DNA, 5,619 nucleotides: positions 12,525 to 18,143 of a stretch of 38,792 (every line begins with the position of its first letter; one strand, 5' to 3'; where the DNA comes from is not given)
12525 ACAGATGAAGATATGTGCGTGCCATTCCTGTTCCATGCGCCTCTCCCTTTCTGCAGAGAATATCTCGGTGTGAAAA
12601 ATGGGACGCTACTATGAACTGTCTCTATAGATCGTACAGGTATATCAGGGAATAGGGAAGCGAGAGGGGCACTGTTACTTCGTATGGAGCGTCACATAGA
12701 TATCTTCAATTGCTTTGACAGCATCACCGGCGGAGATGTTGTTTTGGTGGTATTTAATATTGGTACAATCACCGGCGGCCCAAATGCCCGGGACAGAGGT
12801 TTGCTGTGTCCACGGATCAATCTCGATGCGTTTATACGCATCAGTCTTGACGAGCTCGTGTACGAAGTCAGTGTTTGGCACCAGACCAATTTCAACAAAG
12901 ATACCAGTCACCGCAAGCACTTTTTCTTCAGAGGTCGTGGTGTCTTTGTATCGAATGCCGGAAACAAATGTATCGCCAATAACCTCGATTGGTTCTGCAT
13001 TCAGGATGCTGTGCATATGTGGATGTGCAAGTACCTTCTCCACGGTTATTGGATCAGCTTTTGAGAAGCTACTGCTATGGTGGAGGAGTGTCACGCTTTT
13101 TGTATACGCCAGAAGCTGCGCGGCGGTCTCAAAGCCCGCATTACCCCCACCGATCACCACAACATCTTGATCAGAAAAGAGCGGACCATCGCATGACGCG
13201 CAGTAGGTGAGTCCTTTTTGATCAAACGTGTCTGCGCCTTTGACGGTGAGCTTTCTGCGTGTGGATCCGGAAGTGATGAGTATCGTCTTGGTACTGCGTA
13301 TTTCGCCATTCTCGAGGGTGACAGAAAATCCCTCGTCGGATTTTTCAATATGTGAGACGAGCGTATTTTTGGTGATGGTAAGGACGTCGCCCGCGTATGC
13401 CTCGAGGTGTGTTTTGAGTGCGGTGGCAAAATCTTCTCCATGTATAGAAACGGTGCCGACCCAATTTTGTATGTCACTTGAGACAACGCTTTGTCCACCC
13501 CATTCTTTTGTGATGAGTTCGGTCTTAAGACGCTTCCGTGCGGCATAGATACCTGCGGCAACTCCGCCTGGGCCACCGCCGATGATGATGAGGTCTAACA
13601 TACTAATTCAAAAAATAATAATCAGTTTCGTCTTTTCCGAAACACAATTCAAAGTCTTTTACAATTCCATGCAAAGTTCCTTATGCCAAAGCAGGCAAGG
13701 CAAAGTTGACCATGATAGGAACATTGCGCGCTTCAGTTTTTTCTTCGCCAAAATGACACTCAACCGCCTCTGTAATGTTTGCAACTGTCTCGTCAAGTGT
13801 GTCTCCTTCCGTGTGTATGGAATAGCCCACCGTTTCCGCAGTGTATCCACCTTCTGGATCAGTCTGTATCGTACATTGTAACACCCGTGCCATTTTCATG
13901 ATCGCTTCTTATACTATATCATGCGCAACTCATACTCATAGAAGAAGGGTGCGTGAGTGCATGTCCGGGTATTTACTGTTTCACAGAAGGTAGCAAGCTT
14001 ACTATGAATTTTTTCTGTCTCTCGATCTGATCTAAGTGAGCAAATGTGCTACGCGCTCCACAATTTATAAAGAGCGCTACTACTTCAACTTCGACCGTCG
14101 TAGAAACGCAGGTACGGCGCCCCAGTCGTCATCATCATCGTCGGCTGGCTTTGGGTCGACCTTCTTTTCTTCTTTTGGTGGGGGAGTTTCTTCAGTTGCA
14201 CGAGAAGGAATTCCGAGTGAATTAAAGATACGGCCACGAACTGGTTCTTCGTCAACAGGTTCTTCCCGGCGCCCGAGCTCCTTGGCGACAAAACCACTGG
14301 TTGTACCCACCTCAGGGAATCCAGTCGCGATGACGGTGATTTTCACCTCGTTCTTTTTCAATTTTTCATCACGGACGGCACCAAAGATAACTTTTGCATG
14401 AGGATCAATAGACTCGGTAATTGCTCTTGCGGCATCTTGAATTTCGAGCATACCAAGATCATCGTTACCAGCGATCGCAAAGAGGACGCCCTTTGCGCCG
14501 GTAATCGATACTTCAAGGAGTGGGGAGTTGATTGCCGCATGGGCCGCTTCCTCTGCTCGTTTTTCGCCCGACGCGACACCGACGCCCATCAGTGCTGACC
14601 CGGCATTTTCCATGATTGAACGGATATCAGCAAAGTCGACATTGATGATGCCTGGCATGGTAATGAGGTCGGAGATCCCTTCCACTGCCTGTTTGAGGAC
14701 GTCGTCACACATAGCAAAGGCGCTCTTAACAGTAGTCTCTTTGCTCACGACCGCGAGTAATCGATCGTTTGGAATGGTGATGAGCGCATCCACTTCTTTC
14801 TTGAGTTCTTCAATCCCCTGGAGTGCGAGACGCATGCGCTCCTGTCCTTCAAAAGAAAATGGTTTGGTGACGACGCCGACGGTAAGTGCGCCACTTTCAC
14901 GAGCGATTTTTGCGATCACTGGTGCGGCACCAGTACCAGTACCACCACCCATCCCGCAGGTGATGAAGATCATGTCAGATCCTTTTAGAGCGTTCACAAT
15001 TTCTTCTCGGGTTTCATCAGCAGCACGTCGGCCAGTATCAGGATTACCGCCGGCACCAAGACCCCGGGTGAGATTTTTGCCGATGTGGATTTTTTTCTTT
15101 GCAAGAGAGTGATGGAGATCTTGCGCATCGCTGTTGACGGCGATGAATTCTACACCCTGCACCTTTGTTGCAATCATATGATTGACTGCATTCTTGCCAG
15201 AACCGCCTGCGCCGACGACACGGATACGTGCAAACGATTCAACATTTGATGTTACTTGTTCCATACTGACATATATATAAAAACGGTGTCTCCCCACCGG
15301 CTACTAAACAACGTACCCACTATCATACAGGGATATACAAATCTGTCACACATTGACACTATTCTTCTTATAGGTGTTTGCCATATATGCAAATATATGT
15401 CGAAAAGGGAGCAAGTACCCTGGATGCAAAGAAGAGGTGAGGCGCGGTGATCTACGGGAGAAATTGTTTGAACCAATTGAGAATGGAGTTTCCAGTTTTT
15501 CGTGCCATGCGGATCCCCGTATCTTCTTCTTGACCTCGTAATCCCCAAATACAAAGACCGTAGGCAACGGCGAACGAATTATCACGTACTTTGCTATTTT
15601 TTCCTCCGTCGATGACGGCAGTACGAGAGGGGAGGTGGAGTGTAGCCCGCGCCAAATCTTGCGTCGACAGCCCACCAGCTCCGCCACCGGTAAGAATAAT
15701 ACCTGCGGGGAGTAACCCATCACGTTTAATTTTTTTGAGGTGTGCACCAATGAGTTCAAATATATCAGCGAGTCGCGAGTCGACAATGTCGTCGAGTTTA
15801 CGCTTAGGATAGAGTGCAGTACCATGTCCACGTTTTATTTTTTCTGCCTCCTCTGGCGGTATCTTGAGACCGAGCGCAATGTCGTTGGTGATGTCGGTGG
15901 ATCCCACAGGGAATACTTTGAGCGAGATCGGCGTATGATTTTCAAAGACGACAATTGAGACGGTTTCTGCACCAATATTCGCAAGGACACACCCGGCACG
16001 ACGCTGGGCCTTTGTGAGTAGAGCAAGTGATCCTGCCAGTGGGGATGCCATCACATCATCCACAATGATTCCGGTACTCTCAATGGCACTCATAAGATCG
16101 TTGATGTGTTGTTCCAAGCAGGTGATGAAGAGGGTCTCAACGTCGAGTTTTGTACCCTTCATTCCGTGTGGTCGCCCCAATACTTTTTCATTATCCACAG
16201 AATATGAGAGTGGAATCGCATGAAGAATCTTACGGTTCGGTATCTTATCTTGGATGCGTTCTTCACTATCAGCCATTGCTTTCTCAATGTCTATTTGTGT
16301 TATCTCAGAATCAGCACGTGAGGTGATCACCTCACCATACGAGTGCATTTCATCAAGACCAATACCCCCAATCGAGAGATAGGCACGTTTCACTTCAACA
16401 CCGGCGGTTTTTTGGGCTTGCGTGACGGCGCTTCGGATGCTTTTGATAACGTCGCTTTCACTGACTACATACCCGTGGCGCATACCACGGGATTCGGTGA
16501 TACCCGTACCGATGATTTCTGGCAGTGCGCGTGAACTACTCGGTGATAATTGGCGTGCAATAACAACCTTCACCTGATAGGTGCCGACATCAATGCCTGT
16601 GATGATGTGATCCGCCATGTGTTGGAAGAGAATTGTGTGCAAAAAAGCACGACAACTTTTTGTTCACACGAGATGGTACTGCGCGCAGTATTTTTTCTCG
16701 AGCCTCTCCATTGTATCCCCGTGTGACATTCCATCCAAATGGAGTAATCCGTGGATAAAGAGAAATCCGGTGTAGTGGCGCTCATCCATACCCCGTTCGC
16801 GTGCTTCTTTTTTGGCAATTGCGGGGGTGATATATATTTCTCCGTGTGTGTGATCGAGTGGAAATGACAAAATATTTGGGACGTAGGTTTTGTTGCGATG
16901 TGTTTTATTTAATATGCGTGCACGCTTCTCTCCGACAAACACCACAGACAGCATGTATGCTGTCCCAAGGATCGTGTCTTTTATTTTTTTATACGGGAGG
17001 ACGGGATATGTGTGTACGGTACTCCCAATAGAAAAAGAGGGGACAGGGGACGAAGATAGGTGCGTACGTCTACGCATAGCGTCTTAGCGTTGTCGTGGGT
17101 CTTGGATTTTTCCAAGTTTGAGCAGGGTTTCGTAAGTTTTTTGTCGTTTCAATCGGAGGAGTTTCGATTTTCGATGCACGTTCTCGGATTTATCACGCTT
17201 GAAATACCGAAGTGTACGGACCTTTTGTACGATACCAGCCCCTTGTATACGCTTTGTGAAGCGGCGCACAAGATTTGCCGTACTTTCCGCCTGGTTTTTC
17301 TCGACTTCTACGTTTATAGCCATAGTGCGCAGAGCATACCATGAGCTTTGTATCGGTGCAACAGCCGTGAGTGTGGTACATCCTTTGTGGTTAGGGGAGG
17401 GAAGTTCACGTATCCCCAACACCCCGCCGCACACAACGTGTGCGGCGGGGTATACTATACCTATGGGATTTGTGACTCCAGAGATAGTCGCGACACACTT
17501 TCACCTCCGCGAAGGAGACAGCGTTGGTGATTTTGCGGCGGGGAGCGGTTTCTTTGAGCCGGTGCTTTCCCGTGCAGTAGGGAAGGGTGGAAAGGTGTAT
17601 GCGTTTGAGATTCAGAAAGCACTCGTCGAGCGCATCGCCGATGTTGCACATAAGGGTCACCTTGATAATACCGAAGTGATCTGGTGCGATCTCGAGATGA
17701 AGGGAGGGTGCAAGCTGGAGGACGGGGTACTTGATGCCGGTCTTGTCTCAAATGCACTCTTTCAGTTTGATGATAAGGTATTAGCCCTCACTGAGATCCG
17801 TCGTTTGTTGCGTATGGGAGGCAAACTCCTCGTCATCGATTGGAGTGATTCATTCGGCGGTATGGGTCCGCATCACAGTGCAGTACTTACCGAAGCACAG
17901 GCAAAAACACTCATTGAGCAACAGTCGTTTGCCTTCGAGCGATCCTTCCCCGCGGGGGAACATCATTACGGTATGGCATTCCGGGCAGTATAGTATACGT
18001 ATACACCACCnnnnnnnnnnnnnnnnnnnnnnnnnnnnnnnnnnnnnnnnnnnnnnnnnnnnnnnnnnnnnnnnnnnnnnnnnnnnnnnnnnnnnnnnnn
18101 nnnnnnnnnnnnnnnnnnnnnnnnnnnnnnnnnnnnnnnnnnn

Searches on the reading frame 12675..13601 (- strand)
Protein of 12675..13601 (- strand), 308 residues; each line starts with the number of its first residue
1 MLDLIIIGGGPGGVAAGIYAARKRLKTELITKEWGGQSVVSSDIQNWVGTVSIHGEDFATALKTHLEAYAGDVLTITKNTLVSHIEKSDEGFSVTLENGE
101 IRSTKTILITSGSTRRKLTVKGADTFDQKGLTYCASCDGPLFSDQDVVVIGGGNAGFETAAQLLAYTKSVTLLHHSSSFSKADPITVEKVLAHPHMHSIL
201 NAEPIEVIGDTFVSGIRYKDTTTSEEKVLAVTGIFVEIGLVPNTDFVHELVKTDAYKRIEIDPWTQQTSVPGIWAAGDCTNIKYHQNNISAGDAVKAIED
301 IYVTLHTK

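Call 8: search_protein_families(library=pfam, proteins=[window:12675-13601:-], max_evalue=0.001)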
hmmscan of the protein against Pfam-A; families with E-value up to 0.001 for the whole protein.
window:12675-13601:- (308 aa): 11 families
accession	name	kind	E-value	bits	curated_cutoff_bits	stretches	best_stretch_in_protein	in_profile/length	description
PF07992.20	Pyr_redox_2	-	1.9e-41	142.9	26.1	1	3-290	2-289/291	Pyridine nucleotide-disulphide oxidoreductase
PF13738.12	Pyr_redox_3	-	1.6e-25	90.4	30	1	73-277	95-305/305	Pyridine nucleotide-disulphide oxidoreductase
PF00890.30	FAD_binding_2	-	1.8e-10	41.1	20.4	1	3-43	1-43/414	FAD binding domain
PF01134.28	GIDA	-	5.1e-10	39.4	22.1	1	3-82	1-72/391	Glucose inhibited division protein A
PF03486.20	HI0933_like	-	5.4e-10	39.6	50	0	146-181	2-37/244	HI0933-like protein Rossmann domain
PF00070.33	Pyr_redox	-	8.4e-10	39.5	22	1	147-219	2-80/82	Pyridine nucleotide-disulphide oxidoreductase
PF12831.13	FAD_oxidored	-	1.8e-09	37.9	27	1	3-50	1-53/416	FAD dependent oxidoreductase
PF01266.30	DAO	-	3.6e-06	27.2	27.9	0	146-174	1-29/353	FAD dependent oxidoreductase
PF01946.23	Thi4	-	4.5e-05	23.2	26.2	0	3-32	19-49/235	Thi4 family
PF13450.12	NAD_binding_8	-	0.00019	22.1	21.9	0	6-32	1-27/68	NAD(P)-binding Rossmann-like domain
PF05834.18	Lycopene_cycl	-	0.00063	19.4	23.4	0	146-177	1-34/380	Lycopene cyclase protein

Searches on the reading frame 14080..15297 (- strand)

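Call 8: search_protein_families(library=pfam, proteins=[window:14080-15297:-], max_evalue=0.001)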
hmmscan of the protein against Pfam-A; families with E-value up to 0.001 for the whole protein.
window:14080-15297:- (405 aa): 2 families
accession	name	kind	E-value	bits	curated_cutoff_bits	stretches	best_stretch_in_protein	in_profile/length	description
PF00091.31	Tubulin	-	5.3e-50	170.8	33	1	25-184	2-189/190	Tubulin/FtsZ family, GTPase domain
PF12327.13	FtsZ_C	-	2.3e-31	108.4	27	1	233-327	1-94/95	FtsZ family, C-terminal domain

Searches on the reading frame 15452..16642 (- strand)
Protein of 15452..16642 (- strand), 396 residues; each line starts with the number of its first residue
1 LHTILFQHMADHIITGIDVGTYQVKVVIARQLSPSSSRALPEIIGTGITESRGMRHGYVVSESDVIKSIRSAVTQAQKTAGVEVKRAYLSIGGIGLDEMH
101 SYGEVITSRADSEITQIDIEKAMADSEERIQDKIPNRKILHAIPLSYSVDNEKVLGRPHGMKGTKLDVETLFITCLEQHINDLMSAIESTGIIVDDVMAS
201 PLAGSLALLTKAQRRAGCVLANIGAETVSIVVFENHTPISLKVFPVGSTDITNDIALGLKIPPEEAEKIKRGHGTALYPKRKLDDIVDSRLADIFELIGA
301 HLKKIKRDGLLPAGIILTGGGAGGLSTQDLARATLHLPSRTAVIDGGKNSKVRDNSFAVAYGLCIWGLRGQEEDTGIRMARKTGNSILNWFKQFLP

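Call 8: search_protein_families(library=pfam, proteins=[window:15452-16642:-], max_evalue=0.001)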
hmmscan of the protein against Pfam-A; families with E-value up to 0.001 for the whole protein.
window:15452-16642:- (396 aa): 3 families
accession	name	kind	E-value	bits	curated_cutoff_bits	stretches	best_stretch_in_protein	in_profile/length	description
PF14450.12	FtsA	-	2.2e-23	83.4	31.8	1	219-362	1-127/127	Cell division protein FtsA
PF02491.25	SHS2_FTSA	-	1.7e-13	51.2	25.4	1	101-174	9-79/79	SHS2 domain inserted in FTSA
PF11104.14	PilM_2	-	0.00015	21.3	27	0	167-273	125-237/340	Type IV pilus assembly protein PilM;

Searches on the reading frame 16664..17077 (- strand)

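Call 8: search_protein_families(library=pfam, proteins=[window:16664-17077:-], max_evalue=0.001)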
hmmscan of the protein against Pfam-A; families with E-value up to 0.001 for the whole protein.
window:16664-17077:- (137 aa): 1 family
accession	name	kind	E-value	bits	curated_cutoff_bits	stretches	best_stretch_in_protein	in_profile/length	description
PF02130.23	YbeY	-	4.8e-18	65.7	25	1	38-125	25-115/129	Endoribonuclease YbeY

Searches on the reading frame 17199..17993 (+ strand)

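Call 3: search_protein_families(library=pfam, proteins=[window:17199-17993:+], max_evalue=1)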
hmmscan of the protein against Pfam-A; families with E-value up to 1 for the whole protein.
window:17199-17993:+ (264 aa): 9 families
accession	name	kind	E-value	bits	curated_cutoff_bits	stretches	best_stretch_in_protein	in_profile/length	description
PF13847.12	Methyltransf_31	-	3.6e-09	36.9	27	1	104-225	2-114/145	Methyltransferase domain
PF08241.18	Methyltransf_11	-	2.7e-08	34.8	21.2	1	111-212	2-95/95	Methyltransferase domain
PF01209.24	Ubie_methyltran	-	1.5e-07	31.5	20.1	1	103-217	45-156/233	ubiE/COQ5 methyltransferase family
PF13649.12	Methyltransf_25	-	6e-06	27.3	27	1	111-208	3-97/97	Methyltransferase domain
PF01135.25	PCMT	-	0.0035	17.6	20.3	1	100-164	68-132/210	Protein-L-isoaspartate(D-aspartate) O-methyltransferase (PCMT)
PF08704.16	GCD14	-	0.06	13.4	26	1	97-152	32-87/247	tRNA methyltransferase complex GCD14 subunit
PF13679.12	Methyltransf_32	-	0.062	13.7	27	1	105-155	25-78/143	Methyltransferase domain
PF08242.18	Methyltransf_12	-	0.15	13.3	30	1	111-210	2-98/98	Methyltransferase domain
PF05148.21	Methyltransf_8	-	0.16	12.3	27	1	157-216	105-160/219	Hypothetical methyltransferase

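Call 4: search_protein_families(library=ncbifam, proteins=[window:17199-17993:+], max_evalue=1)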
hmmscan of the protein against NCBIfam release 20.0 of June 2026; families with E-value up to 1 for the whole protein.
window:17199-17993:+ (264 aa): 23 families
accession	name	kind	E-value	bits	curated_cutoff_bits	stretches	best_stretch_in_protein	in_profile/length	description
NF001240.0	PRK00216.1-1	equivalog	3.6e-10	39.3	378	1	102-217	60-173/251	bifunctional demethylmenaquinone methyltransferase/2-methoxy-6-polyprenyl-1,4-benzoquinol methylase UbiE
NF008823.0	PRK11873.1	subfamily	2.3e-09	37.1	263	1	101-214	73-183/272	arsenite methyltransferase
NF041537.1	ArsM_AhpD_UU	exception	1.2e-08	34.2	510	1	103-214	74-182/345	arsenite methyltransferase/AhpD domain selenoprotein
NF047649.1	MTase_UXPK_star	exception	2e-07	30.3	460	1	102-214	74-183/283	methyltransferase/UXPK-star double selenoprotein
NF052510.1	methyltran_MpqE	exception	8.6e-07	28.6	335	1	99-217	40-156/234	methyl-plastoquinone biosynthesis methyltransferase MpqE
NF041536.1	ArsM_DUF2284_UU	exception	1.8e-06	26.5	575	1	102-214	73-182/459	arsenite methyltransferase/DUF2284 domain selenoprotein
NF010549.0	PRK13942.1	equivalog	3.9e-06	26.5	282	1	96-164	68-136/215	protein-L-isoaspartate O-methyltransferase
NF053511.1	tRNA_U34_MnmM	equivalog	1.7e-05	24.4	135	1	102-160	14-73/183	tRNA 5-(aminomethyl)-2-thiouridylate-methyltransferase MnmM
NF001243.0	PRK00216.1-4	equivalog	4e-05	23.1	235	1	100-216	42-155/237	demethylmenaquinone methyltransferase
NF001241.0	PRK00216.1-2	equivalog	4.8e-05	23.1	327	1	98-217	44-152/231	demethylmenaquinone methyltransferase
NF001244.0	PRK00216.1-5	equivalog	6.3e-05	22.4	216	1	102-216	45-157/236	bifunctional demethylmenaquinone methyltransferase/2-methoxy-6-polyprenyl-1,4-benzoquinol methylase UbiE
TIGR01934.1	MenG_MenH_UbiE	subfamily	7.2e-05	22.2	158.35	1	101-216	35-145/223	ubiquinone/menaquinone biosynthesis methyltransferase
TIGR02752.1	MenG_heptapren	equivalog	0.00023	20.8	419.85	1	101-216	41-153/231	demethylmenaquinone methyltransferase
NF043040.1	corrin_prot_MT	hypoth_equivalog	0.00028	20.4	180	1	104-214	40-149/216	corrinoid protein-associated methyltransferase CpaM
NF040538.1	methyl_ArsM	equivalog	0.0004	19.6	500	1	102-144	58-100/356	arsinothricin biosynthesis methyltransferase ArsM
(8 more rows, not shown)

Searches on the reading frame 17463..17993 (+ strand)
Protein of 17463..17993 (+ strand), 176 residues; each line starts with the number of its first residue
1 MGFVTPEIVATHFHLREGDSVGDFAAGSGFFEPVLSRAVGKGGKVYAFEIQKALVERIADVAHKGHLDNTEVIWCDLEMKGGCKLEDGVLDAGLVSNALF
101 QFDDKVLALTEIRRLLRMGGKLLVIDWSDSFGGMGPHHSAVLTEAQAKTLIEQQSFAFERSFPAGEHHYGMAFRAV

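Call 73: search_solved_structures(query=window:17463-17993:+, max_evalue=0.001)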
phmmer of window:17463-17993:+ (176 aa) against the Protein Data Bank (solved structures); distinct sequences matched with E-value up to 0.001: 3.
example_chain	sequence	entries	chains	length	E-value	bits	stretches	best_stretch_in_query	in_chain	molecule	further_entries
3dh0_A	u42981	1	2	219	2.2e-16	63.5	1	5-171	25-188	SAM dependent methyltransferase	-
3i9f_A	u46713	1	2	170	4.4e-08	36.5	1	83-174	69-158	Putative type 11 methyltransferase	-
1o54_A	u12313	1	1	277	9.1e-05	25.7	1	8-54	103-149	SAM-dependent O-methyltransferase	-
